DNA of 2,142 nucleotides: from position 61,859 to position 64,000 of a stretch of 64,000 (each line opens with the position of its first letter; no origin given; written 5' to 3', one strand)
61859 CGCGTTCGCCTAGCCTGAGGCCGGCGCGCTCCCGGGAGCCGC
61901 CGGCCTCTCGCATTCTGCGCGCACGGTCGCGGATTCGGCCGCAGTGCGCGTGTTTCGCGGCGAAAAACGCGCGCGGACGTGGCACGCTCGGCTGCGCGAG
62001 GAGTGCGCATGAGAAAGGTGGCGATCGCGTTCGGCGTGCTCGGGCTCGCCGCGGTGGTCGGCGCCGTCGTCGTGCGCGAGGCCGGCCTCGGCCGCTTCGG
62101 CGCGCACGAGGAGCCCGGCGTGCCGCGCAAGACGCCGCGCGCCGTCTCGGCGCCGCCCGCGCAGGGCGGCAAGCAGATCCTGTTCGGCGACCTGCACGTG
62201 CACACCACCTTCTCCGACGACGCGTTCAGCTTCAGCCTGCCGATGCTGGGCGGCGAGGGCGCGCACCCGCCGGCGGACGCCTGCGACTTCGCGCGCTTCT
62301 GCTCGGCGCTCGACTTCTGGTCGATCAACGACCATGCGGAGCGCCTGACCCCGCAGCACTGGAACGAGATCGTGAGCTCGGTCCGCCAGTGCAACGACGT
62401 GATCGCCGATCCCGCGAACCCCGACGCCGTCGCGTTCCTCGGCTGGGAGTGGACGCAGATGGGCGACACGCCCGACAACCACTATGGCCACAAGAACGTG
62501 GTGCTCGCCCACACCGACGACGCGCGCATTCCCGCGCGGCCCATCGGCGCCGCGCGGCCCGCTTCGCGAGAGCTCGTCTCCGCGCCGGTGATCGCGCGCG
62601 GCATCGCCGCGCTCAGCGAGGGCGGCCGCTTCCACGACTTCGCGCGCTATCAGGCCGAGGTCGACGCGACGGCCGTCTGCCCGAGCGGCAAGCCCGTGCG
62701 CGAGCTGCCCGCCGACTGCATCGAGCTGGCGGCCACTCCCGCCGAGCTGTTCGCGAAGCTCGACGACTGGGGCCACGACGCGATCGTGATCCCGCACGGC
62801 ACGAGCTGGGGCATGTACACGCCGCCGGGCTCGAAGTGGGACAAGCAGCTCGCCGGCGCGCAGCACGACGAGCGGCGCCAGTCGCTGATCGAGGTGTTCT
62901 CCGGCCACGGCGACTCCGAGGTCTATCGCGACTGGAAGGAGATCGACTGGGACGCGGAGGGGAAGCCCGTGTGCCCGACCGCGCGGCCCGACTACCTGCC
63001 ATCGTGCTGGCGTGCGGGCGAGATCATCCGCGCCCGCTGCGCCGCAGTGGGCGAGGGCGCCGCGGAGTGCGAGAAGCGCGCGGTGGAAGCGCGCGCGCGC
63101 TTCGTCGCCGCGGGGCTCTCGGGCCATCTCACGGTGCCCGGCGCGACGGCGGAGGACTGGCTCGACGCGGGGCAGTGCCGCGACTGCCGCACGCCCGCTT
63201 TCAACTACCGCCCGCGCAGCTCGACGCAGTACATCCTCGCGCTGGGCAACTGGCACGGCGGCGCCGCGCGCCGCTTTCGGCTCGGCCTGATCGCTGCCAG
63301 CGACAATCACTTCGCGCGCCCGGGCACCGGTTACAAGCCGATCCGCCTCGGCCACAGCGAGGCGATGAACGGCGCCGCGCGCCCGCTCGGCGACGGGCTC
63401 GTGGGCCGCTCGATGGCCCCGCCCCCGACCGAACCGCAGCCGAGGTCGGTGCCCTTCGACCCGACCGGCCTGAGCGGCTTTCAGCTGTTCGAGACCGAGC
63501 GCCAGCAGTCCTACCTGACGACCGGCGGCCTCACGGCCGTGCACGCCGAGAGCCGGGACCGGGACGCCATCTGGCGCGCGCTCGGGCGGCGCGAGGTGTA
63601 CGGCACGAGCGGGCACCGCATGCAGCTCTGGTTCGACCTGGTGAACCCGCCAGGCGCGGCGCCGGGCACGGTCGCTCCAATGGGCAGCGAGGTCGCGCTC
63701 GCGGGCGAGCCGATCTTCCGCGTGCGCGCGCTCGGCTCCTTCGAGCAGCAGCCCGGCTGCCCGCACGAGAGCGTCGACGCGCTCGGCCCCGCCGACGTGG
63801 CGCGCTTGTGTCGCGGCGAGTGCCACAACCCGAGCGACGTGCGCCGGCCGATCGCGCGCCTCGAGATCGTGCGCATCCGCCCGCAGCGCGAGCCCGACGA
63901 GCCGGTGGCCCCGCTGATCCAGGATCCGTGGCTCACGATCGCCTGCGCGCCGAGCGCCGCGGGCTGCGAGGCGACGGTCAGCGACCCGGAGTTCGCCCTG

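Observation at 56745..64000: TonB-dependent receptor flanked by two paralogous Cys-rich DUF3604 (PHP-like) exported proteins; the second gene is missing from the ORF track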

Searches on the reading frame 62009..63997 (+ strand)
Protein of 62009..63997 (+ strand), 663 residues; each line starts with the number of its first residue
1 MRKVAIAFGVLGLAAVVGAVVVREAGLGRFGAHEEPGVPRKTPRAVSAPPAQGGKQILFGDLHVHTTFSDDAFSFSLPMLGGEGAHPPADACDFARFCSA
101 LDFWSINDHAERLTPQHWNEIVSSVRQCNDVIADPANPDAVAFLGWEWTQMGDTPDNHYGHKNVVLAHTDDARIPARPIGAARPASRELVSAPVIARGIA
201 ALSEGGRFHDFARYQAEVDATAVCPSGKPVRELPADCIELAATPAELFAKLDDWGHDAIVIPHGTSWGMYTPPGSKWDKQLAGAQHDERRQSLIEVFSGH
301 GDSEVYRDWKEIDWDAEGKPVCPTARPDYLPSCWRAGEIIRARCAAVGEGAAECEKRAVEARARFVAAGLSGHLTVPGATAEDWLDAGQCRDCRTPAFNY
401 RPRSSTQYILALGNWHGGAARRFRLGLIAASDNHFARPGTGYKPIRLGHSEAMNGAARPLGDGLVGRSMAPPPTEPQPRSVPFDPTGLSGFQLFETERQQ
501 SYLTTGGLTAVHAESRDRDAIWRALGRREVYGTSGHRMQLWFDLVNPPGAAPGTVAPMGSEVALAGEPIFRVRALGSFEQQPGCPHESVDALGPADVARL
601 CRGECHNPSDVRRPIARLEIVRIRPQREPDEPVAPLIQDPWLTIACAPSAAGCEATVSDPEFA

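Call 6: search_protein_families(library=pfam, proteins=[window:62009-63997:+], max_evalue=0.01)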
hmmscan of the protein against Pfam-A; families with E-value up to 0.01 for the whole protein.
window:62009-63997:+ (663 aa): 1 family
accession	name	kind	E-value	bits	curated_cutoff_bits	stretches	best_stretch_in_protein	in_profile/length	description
PF12228.14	DUF3604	-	3.6e-20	72.4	20.4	2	423-541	322-413/591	Protein of unknown function (DUF3604)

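Call 7: search_protein_families(library=ncbifam, proteins=[window:62009-63997:+], max_evalue=0.01)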
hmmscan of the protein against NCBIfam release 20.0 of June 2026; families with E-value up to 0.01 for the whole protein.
window:62009-63997:+ (663 aa): 1 family
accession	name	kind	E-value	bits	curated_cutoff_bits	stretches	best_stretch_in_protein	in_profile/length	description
NF038032.1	CehA_McbA_metalo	domain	0.0035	16.8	80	0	60-169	5-81/315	CehA/McbA family metallohydrolase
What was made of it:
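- Closest known: Carbaryl hydrolase McbA/CehA with outer-membrane protein McbT. Same: P2 gives a faint hit to the NCBIfam CehA/McbA metallohydrolase domain (call 7).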
